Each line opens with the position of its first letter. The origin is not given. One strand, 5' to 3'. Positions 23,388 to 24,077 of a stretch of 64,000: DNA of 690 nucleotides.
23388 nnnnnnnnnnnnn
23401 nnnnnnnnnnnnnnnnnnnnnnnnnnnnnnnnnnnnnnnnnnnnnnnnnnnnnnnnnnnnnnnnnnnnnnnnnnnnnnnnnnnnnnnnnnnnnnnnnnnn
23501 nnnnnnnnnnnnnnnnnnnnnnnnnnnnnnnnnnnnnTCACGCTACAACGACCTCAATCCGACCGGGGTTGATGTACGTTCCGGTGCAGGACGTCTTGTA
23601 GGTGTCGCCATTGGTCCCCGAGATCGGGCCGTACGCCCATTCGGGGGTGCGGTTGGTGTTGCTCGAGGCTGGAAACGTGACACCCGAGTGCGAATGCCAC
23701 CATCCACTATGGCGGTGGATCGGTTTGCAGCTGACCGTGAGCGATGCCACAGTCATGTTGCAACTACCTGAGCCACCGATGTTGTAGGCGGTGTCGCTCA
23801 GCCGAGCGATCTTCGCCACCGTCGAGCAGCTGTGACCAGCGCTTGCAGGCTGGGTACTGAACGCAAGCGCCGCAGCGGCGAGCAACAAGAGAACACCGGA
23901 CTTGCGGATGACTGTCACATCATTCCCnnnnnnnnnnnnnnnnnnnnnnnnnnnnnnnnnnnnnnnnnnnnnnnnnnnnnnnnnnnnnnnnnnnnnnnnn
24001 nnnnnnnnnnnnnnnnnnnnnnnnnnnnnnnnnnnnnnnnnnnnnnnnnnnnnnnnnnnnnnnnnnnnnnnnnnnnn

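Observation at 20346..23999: Compositionally foreign secreted Cys/His-rich mini-protein translationally coupled to a three-gene ABC module (candidate undescribed toxin/signal plus export-immunity system)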

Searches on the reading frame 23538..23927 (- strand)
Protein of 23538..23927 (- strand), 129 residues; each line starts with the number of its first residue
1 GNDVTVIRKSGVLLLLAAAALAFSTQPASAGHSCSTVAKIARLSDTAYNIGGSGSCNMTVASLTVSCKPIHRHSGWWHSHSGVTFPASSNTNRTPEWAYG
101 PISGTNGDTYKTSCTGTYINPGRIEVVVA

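Call 4: search_protein_families(library=pfam, proteins=[window:23538-23927:-], max_evalue=1)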
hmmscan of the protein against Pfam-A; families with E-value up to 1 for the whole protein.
window:23538-23927:- (129 aa): 0 families

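Call 5: search_protein_families(library=ncbifam, proteins=[window:23538-23918:-], max_evalue=1)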
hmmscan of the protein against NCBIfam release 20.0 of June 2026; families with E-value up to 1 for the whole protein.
window:23538-23918:- (126 aa): 0 families

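Call 6: find_homologous_proteins(query=window:23538-23918:-, max_evalue=0.01)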
Query window:23538-23918:- (126 aa): 3 proteins with E <= 0.01 among 46 candidates.
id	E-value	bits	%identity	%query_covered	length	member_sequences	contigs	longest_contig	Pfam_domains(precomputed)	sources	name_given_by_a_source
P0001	5.4e-78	277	100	100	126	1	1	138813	-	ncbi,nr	ncbi:MAG: hypothetical protein HYX34_05800 [Actinobacteria bacterium]|nr:hypothetical protein [Actin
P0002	5.2e-42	161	64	93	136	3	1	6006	-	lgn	-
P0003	1.0e-34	137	62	76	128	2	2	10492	-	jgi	jgi:hypothetical protein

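Call 7: find_encoding_contigs(protein=P0002, flank=10000)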
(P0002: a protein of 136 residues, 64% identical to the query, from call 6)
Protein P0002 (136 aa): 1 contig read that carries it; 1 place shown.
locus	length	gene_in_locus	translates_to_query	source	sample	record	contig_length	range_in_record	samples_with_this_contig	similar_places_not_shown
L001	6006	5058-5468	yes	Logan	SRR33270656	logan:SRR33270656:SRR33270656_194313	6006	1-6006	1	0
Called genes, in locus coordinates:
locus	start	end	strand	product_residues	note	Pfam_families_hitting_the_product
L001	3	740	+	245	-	?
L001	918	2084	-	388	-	PF00296:Bac_luciferase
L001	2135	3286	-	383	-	PF02899:Phage_int_SAM_1 (faint), PF00589:Phage_integrase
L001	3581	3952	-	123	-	-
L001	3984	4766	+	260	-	-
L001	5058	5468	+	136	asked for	-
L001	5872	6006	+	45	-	?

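Call 8: find_encoding_contigs(protein=P0003, flank=10000)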
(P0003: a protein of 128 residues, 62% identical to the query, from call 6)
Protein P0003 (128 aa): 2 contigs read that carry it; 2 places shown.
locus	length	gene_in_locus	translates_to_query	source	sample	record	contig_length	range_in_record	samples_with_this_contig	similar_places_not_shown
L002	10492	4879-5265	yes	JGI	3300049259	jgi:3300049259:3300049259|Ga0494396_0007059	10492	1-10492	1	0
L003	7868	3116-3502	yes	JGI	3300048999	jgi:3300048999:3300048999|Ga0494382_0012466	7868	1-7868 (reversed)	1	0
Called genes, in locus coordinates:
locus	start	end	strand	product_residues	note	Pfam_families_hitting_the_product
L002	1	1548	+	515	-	?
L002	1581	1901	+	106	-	PF00355:Rieske, PF13806:Rieske_2 (weak)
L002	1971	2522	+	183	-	-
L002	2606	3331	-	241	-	-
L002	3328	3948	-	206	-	PF04542:Sigma70_r2, PF08281:Sigma70_r4_2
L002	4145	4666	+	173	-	PF03995:Inhibitor_I36 (faint)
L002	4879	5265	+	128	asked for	-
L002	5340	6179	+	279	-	PF00005:ABC_tran, PF13304:AAA_21 (weak)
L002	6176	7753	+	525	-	-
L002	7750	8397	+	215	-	-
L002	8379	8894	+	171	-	-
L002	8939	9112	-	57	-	-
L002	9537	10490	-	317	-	?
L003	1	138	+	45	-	?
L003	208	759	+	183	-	-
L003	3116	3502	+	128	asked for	-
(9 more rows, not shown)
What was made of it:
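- In L002 the block lies next to an ECF sigma/anti-sigma pair (call 8).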

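Call 25: find_homologous_proteins(query=A3, max_evalue=0.01)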
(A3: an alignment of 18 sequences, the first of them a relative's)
Query A3 (18 sequences) (126 aa, profile of the alignment): 9 proteins with E <= 0.01 among 8000 candidates.
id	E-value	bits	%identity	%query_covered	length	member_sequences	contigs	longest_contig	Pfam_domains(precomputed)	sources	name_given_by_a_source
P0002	4.4e-37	145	64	93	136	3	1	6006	-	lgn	-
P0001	1.4e-33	134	100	100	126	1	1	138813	-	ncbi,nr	ncbi:MAG: hypothetical protein HYX34_05800 [Actinobacteria bacterium]|nr:hypothetical protein [Actin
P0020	3.2e-32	129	34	58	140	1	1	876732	-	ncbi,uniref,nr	ncbi:hypothetical protein [Nonomuraea sp. NEAU-A123]|uniref:hypothetical protein n=1 Tax=Nonomuraea 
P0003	4.2e-32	129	62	76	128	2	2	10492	-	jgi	jgi:hypothetical protein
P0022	2.8e-29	120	35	87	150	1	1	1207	-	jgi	jgi:hypothetical protein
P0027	7.5e-27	112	36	71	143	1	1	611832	-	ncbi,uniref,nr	ncbi:hypothetical protein [Nonomuraea sediminis]|uniref:hypothetical protein n=1 Tax=Nonomuraea sedi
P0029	1.6e-26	111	39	64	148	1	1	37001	-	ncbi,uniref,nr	ncbi:hypothetical protein [Thermoactinospora rubra]|uniref:hypothetical protein n=1 Tax=Thermoactino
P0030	4.3e-22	97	36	64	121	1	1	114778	-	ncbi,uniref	ncbi:hypothetical protein [Nonomuraea sp. NPDC050643]|uniref:hypothetical protein n=1 Tax=Nonomuraea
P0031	1.8e-19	88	36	64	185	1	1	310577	-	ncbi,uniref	ncbi:hypothetical protein [Nonomuraea sp. KM90]|uniref:hypothetical protein n=1 Tax=Nonomuraea sp. K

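Call 28: find_encoding_contigs(protein=P0029, flank=8000, max_places=3)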
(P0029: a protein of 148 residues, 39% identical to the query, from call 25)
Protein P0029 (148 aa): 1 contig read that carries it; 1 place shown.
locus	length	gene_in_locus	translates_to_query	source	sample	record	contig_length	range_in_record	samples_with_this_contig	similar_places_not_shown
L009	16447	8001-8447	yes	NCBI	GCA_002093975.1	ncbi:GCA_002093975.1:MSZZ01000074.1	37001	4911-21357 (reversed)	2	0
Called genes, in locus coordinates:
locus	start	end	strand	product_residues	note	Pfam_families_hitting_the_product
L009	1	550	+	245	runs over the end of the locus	PF01113:DapB_N, PF05173:DapB_C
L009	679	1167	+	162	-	PF00583:Acetyltransf_1, PF13673:Acetyltransf_10 (faint), PF13508:Acetyltransf_7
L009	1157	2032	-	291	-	PF01040:UbiA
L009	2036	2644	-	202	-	PF00583:Acetyltransf_1, PF13508:Acetyltransf_7 (faint)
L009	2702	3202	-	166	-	PF07336:ABATE, PF11706:zf-CGNR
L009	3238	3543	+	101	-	-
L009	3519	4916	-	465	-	PF00392:GntR, PF00155:Aminotran_1_2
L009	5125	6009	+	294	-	PF00892:EamA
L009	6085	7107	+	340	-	PF11583:AurF (faint)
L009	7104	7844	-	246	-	-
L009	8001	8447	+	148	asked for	-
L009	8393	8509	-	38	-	-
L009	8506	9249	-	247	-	PF08241:Methyltransf_11, PF13649:Methyltransf_25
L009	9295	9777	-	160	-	PF00392:GntR, PF25213:HVO_A0261_N (faint), PF00392:GntR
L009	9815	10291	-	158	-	PF00392:GntR, PF02082:Rrf2 (faint), PF13545:HTH_Crp_2 (faint), PF25213:HVO_A0261_N (faint), PF08279:HTH_11 (faint), PF08220:HTH_DeoR (faint), PF00392:GntR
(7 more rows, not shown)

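Call 58: search_protein_families(library=padloc, proteins=[window:23538-23918:-], max_evalue=0.1)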
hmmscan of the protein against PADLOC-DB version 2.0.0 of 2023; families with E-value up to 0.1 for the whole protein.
window:23538-23918:- (126 aa): 0 families

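Call 100: search_dna_similar(query=window:23538-23918:-, collection=plasmids, mode=protein, max_evalue=0.001, max_rows=10)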
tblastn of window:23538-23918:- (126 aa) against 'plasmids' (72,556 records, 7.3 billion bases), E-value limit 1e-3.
No match.
